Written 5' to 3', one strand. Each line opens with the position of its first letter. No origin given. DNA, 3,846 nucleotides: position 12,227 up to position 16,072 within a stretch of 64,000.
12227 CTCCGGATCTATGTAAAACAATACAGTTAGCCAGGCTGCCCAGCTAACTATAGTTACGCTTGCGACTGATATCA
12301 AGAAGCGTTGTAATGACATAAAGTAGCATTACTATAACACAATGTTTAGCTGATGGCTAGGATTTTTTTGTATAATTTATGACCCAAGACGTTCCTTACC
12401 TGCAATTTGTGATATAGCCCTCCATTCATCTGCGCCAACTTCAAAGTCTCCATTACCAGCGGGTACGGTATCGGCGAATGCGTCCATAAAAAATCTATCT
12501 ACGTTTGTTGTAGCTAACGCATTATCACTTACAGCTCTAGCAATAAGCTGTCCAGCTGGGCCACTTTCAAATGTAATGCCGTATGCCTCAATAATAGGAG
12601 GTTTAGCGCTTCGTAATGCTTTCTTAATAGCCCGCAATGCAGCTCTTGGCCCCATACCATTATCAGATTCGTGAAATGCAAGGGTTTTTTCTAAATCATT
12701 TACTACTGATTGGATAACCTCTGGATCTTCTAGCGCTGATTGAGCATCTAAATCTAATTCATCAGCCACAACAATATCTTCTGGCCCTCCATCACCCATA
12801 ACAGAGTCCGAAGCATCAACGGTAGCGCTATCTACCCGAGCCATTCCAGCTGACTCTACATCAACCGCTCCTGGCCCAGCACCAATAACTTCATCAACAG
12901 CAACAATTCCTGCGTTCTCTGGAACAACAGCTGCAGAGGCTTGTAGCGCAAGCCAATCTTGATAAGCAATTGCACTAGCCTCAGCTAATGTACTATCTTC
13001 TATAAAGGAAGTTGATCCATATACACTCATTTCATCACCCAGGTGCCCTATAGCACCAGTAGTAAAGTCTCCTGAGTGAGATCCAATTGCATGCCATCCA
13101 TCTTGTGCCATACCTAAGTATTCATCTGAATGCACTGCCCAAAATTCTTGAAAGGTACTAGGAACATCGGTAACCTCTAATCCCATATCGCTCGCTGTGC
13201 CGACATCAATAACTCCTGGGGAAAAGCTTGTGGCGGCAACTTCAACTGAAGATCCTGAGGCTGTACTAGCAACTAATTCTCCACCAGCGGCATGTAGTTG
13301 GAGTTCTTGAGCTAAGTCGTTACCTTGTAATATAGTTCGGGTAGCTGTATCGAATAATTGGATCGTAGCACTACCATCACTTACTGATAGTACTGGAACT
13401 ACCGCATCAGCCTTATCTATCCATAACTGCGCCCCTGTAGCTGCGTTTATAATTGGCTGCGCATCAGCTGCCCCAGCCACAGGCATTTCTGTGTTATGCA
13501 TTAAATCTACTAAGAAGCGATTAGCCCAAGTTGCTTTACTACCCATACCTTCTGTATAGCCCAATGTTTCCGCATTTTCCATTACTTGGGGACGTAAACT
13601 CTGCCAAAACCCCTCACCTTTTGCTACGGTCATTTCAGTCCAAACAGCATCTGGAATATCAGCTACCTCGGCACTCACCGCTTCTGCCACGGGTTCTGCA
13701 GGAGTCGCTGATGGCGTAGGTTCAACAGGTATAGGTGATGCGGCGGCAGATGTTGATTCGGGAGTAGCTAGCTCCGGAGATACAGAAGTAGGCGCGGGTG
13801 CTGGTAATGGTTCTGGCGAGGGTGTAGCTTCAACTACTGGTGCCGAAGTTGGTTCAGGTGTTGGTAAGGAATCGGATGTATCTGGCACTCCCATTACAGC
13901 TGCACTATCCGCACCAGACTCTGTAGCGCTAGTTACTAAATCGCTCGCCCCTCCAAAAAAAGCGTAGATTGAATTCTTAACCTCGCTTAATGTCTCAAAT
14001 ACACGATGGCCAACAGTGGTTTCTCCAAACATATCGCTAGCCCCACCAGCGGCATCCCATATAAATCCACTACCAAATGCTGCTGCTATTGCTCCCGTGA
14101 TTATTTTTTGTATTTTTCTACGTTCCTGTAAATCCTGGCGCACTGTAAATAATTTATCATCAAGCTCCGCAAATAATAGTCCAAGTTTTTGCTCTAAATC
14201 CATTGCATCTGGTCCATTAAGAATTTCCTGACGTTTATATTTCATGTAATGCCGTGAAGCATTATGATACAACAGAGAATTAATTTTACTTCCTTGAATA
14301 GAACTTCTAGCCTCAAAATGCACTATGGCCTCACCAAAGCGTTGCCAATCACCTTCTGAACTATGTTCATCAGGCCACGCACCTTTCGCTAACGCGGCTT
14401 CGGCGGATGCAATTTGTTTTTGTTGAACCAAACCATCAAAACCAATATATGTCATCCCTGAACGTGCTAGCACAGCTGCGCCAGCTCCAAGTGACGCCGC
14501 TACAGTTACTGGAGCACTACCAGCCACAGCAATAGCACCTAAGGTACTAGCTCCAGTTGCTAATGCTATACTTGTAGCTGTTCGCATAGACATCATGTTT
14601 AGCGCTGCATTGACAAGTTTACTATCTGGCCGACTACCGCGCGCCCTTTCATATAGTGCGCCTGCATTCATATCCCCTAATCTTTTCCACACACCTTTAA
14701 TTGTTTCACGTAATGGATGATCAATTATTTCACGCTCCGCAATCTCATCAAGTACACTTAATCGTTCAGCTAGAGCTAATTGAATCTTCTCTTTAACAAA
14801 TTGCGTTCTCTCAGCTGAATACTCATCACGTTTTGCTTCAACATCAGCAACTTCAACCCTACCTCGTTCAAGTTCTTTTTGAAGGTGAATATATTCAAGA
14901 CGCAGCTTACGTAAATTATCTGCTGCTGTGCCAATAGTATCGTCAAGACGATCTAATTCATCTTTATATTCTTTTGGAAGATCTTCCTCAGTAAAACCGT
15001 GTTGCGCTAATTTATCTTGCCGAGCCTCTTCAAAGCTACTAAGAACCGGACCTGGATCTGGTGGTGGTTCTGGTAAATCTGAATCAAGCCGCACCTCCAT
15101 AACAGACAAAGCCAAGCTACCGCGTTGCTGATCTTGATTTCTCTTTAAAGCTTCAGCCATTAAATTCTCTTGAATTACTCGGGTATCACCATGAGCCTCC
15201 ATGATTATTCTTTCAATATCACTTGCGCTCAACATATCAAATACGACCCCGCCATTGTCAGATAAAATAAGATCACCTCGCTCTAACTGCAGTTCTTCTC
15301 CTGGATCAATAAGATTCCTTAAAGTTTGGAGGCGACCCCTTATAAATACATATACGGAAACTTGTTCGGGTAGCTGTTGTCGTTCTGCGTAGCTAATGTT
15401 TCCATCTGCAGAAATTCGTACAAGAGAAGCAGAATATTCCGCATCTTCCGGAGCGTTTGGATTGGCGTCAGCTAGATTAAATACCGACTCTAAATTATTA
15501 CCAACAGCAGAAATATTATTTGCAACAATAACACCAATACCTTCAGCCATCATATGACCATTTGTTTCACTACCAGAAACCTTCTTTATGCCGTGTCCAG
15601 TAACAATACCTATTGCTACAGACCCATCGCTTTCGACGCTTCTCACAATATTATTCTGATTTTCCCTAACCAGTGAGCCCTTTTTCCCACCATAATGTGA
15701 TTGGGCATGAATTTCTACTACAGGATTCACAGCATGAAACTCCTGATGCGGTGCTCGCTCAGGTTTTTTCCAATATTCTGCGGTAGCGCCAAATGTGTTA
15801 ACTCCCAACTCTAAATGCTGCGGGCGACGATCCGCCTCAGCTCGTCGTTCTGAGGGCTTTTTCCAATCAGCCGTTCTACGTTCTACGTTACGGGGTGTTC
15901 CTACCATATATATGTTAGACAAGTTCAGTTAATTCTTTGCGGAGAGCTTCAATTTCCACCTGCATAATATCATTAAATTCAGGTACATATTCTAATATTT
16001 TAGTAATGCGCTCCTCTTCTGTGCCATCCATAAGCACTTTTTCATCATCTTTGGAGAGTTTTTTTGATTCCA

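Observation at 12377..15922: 1181-aa GC-rich multidomain protein with a PP2C-like N-domain, Gly/Ala hydrophobic block and Pro/Thr linker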

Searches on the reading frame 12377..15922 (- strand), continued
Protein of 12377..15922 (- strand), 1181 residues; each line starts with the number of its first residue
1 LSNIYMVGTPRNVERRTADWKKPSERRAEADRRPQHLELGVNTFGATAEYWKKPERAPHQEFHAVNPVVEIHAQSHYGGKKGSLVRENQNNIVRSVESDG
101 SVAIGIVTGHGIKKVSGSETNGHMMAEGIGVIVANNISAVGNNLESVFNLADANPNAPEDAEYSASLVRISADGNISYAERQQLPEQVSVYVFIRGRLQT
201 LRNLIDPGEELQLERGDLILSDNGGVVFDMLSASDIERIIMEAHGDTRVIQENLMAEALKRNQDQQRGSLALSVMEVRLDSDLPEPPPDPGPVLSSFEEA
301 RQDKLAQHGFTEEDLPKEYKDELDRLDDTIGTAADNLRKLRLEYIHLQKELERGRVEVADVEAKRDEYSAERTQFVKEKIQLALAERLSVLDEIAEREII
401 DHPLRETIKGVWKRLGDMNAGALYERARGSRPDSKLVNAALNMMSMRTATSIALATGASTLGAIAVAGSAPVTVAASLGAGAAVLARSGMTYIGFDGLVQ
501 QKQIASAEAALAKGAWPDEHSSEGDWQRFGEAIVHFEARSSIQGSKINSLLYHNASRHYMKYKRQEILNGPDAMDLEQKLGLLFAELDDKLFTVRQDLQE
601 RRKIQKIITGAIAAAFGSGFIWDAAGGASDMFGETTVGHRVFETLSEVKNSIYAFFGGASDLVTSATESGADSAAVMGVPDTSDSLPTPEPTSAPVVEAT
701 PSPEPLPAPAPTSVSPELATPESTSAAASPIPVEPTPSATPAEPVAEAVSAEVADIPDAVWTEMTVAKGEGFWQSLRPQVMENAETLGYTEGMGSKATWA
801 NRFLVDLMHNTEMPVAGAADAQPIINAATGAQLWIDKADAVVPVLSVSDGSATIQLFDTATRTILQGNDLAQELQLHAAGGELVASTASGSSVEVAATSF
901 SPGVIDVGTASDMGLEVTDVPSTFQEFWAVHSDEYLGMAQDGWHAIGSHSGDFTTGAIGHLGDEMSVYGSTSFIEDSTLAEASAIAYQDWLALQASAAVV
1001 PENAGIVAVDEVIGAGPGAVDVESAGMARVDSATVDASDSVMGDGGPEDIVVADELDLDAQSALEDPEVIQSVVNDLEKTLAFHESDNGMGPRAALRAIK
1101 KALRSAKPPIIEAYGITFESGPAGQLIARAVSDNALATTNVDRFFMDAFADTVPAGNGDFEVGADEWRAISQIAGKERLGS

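Call 55: find_encoding_contigs(protein=P0009, flank=8000, max_places=4)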
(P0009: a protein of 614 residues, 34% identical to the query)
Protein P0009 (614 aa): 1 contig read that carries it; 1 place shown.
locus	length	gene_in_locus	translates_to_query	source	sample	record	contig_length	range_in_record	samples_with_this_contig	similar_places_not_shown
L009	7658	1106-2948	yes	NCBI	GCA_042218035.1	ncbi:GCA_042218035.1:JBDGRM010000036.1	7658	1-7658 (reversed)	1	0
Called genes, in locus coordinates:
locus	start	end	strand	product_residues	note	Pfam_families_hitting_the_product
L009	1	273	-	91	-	PF01139:RtcB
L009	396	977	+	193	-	-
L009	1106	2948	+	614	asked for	PF14520:HHH_5 (weak)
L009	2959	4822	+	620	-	-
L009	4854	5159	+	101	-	PF18908:DUF5663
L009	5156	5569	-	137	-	PF01951:Archease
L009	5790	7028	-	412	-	PF08245:Mur_ligase_M, PF02875:Mur_ligase_C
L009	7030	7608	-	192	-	PF01330:RuvA_N, PF00633:HHH (faint), PF01367:5_3_exonuc (faint), PF14520:HHH_5, PF07499:RuvA_C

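Call 66: search_protein_families(library=pfam, proteins=[P0005, P0007, P0008, L009:1106-4819:+, L005:578-2842:+], max_evalue=0.01)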
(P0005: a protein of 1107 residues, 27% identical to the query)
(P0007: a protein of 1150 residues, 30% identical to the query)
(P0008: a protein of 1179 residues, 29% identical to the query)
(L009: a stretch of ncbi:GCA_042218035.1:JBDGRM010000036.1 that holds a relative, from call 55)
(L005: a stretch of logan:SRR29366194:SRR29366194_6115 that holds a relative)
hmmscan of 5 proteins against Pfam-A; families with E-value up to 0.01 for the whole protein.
P0005 (1107 aa): 0 families

P0007 (1150 aa): 0 families

P0008 (1179 aa): 0 families

L009:1106-4819:+ (1238 aa): 2 families
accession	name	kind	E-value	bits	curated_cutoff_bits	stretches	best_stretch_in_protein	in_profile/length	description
PF14520.12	HHH_5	-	7.2e-07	30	27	1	49-101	6-56/57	Helix-hairpin-helix domain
PF10391.15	DNA_pol_lambd_f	-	0.00049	20.3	29.8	0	49-89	5-43/51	Fingers domain of DNA polymerase lambda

L005:578-2842:+ (754 aa): 0 families
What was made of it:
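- Closest known: Pfam PF18908. Different: One carries an HhH motif (call 66).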

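Call 84: find_encoding_contigs(protein=P0003, flank=1000, max_places=3)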
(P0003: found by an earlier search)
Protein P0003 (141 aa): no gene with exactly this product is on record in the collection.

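Call 89: search_solved_structures(query=A12, max_evalue=10, show_alignments=2)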
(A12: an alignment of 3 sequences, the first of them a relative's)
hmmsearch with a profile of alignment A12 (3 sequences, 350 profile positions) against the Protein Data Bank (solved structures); distinct sequences matched with E-value up to 10: 3.
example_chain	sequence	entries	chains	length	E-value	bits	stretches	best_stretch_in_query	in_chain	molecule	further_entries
5ex1_A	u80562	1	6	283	1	11.9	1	229-273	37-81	Peptidyl-prolyl cis-trans isomerase cyclophilin type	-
9vsg_A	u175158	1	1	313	1.6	11.2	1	183-220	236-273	Terpene synthase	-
9vsh_A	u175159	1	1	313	1.8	11.1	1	183-220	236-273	Terpene synthase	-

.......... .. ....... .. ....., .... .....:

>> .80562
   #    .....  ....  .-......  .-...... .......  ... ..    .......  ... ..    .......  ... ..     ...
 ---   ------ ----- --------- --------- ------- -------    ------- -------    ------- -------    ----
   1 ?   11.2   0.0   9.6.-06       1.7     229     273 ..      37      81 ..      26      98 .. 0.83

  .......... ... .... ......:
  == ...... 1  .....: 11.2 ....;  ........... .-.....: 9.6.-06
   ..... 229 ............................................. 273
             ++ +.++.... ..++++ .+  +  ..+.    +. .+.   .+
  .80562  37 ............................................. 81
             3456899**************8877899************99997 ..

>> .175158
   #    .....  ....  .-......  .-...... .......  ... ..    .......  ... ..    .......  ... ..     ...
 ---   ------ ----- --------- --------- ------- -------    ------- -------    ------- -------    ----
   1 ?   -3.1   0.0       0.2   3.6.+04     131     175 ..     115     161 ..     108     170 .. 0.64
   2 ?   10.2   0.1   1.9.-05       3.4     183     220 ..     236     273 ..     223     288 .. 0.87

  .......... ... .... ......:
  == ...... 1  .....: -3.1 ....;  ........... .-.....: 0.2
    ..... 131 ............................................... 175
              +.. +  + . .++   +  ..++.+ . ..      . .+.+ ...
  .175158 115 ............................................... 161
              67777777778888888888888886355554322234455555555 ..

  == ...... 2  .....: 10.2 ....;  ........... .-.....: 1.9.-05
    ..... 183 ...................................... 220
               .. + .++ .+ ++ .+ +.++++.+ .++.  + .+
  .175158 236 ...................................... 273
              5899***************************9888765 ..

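Call 99: search_protein_families(library=ncbifam, proteins=[P0005, P0007, P0008, L001:6225-7832:+, L005:578-2842:+], max_evalue=0.01)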
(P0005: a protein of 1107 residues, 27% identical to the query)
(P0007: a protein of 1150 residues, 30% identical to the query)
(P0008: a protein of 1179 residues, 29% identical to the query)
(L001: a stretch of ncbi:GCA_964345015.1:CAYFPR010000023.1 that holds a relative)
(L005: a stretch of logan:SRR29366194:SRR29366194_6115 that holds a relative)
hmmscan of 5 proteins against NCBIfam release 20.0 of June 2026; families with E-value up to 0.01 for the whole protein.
P0005 (1107 aa): 0 families

P0007 (1150 aa): 0 families

P0008 (1179 aa): 0 families

L001:6225-7832:+ (536 aa): 1 family
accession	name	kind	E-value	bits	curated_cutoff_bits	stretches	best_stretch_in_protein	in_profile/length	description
NF033484.1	Stp1_PP2C_phos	equivalog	1.7e-11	44.1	230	1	86-302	7-220/232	Stp1/IreP family PP2C-type Ser/Thr phosphatase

L005:578-2842:+ (754 aa): 0 families
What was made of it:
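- Tried and rejected: DHH phosphoesterase identity of the L005 accessory protein: motif seen by eye only, no Pfam, NCBIfam or PDB support (calls 66, 89, 99).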

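Call 101: list_cluster_members(proteins=[P0004, P0005, P0007, P0008, P0009, L003:7466-7774:+, L005:265-567:+, L009:4854-5156:+])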
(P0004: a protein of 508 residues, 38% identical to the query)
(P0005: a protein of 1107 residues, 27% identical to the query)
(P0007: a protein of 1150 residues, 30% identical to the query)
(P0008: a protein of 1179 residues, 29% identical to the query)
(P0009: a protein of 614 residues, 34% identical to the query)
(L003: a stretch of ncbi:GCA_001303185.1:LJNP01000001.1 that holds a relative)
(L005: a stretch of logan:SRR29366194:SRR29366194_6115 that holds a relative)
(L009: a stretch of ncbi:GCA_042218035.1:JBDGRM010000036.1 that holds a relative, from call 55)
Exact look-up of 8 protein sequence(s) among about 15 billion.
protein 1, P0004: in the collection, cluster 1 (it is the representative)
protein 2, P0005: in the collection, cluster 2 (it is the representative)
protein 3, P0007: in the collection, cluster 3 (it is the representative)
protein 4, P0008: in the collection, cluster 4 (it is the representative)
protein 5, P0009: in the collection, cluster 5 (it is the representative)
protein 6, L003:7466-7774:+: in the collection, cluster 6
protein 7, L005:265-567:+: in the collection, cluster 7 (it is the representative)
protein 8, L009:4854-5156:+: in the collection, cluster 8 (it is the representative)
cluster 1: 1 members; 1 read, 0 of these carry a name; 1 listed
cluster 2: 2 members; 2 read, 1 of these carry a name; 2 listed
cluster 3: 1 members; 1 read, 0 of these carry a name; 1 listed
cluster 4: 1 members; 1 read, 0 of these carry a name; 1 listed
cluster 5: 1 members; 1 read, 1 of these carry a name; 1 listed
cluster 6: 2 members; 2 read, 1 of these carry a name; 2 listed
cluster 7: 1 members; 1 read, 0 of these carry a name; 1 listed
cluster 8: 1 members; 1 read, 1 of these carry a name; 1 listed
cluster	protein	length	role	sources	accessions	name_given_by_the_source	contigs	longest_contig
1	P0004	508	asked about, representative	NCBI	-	-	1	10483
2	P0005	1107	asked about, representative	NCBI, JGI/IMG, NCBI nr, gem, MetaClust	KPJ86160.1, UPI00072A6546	hypothetical protein AMJ57_00100 [Parcubacteria bacterium SG8_24] | MAG: hypothetical protein AMJ57_00100 [Parcubacteria bacterium SG8_24] | status=active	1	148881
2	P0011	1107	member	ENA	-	-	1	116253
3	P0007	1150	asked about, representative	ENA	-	-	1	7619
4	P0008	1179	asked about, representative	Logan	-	-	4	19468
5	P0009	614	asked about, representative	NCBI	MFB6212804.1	MAG: helix-hairpin-helix domain-containing protein, partial [Candidatus Magasanikbacteria ...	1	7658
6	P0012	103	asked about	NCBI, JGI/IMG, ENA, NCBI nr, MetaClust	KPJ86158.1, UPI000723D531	hypothetical protein AMJ57_00090 [Parcubacteria bacterium SG8_24] | MAG: hypothetical protein AMJ57_00090 [Parcubacteria bacterium SG8_24] | status=active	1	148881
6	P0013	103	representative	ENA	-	-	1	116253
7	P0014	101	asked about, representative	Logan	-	-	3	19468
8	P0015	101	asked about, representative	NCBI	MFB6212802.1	MAG: DUF5663 domain-containing protein [Candidatus Magasanikbacteria bacterium]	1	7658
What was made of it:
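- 15915..16214 (-): 99-aa DUF5663 protein, the conserved partner gene. Its stop lies 8 nt before the ATG of the large gene. The Magasanikbacteria homologue is named 'DUF5663 domain-containing protein' by NCBI (call 101).
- Members are named as coming from Parcubacteria bacterium SG8_24 and Candidatus Magasanikbacteria (call 101).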

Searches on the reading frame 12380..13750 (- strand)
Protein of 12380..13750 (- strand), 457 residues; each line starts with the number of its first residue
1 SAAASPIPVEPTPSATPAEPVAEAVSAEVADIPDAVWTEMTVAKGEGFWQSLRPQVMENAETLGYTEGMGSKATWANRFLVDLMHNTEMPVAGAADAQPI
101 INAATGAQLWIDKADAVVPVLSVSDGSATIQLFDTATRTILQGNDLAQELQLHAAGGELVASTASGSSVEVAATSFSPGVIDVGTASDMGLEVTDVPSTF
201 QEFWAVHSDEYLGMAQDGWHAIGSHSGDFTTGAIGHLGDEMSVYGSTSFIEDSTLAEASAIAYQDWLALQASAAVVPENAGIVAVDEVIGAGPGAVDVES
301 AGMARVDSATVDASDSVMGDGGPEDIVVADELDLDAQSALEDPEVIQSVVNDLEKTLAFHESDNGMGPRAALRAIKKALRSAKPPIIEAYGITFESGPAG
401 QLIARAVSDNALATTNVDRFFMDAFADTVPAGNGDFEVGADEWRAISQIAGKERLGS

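Call 34: search_protein_families(library=pfam, proteins=[window:12380-13750:-], max_evalue=10)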
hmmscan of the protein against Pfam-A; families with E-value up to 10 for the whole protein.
window:12380-13750:- (457 aa): 0 families

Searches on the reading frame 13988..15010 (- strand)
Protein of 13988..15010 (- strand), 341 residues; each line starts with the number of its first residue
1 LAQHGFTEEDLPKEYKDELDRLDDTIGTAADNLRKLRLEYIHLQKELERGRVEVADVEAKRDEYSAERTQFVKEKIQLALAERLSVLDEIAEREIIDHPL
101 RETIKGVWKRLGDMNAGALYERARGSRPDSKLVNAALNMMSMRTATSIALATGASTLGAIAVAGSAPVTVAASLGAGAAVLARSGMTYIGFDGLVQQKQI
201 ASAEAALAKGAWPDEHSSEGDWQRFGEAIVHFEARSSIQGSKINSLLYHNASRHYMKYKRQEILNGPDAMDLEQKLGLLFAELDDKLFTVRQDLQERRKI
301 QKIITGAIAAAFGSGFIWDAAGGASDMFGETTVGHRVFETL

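Call 34: search_protein_families(library=pfam, proteins=[window:14020-15007:-], max_evalue=10)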
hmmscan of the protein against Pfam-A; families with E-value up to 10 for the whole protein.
window:14020-15007:- (329 aa): 3 families
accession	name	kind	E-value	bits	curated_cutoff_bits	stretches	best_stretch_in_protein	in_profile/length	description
PF06005.17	ZapB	-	0.047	14.6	31.5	1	17-79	5-66/71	Cell division protein ZapB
PF18186.6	SLATT_4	-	0.085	13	27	1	27-67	91-131/165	SMODS and SLOG-associating 2TM effector domain family 4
PF17675.6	APG6_N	-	0.28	12.1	45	1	12-77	49-114/132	Apg6 coiled-coil region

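Call 35: find_homologous_proteins(query=A2, max_evalue=0.001)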
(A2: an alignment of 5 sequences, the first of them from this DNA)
Query A2 (5 sequences): 8000 candidates shared short words with the query, none scored E <= 0.001.

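Call 83: predict_structure(alignment_id=A11)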
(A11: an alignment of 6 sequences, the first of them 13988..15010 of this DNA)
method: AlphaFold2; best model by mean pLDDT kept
length: 341 residues; sequences in the alignment: 6
mean_pLDDT: 51.5   pTM: 0.30
mean pLDDT of the five models: 51.5, 46.0, 45.4, 44.2, 43.6
residues with pLDDT >= 90: 0; 70-90: 76; 50-70: 103; < 50: 162
segments of 3 or more residues with pLDDT < 50: 1-6, 94-121, 130-200, 297-341
pLDDT, mean of each block of 10 residues (from residue 1): 52 70 70 76 76 79 70 55 55 47 43 42 50 40 34 27 25 25 27 37 59 78 76 60 61 74 59 52 52 49 30 30 36 38 31
secondary structure, 60 per line:
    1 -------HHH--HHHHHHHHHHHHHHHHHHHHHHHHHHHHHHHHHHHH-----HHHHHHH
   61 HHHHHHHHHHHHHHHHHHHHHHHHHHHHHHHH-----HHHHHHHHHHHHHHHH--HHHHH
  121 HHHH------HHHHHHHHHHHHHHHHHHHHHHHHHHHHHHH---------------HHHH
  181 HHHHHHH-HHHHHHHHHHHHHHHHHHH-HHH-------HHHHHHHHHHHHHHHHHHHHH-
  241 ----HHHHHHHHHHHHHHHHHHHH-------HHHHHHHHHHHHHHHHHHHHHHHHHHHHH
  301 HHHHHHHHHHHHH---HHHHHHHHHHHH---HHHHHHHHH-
elements in order: H13-48 H54-92 H98-113 H116-124 H131-161 H177-187 H189-207 H219-239 H245-264 H272-313 H317-328 H332-340
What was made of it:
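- Tried and rejected: The model of the core with 6 alignment rows had mean pLDDT 51.5 and was all-helical (call 83).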

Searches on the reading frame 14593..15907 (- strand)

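Call 27: predict_structure(protein=window:14593-15907:-)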
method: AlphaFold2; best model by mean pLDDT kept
length: 438 residues; sequences in the alignment: 1
mean_pLDDT: 40.8   pTM: 0.24
mean pLDDT of the five models: 40.8, 39.1, 37.7, 36.8, 35.9
residues with pLDDT >= 90: 0; 70-90: 67; 50-70: 37; < 50: 334
segments of 3 or more residues with pLDDT < 50: 1-18, 20-276, 367-372, 393-395, 397-400, 402-404, 406-438
pLDDT, mean of each block of 10 residues (from residue 1): 38 45 40 30 28 23 21 20 21 24 24 23 30 34 36 32 28 26 26 24 23 25 27 29 32 39 31 46 76 80 82 83 82 81 74 59 48 51 51 48 46 37 36 35
secondary structure, 60 per line:
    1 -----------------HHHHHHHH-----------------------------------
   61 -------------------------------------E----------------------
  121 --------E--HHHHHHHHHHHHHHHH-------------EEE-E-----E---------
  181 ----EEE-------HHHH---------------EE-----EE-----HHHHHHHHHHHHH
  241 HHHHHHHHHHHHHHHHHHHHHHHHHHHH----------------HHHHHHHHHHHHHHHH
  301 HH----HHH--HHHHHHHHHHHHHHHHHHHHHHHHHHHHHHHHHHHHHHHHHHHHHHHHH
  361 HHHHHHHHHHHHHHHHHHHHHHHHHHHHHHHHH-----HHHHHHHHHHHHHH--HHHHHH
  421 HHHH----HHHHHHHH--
elements in order: H18-25 H132-147 E161-163 E185-187 H195-198 H228-268 H285-302 H312-393 H399-412 H415-424 H429-436
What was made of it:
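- Both AlphaFold models are of low confidence (mean pLDDT 41 and 51.5; calls 27, 83).
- On PP2C / PPM Ser/Thr phosphatases: The single-sequence AlphaFold model of residues 1-438 has pLDDT below 50 over residues 20-276 (call 27).
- Tried and rejected: The single-sequence model of residues 1-438 had mean pLDDT 41 (call 27).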
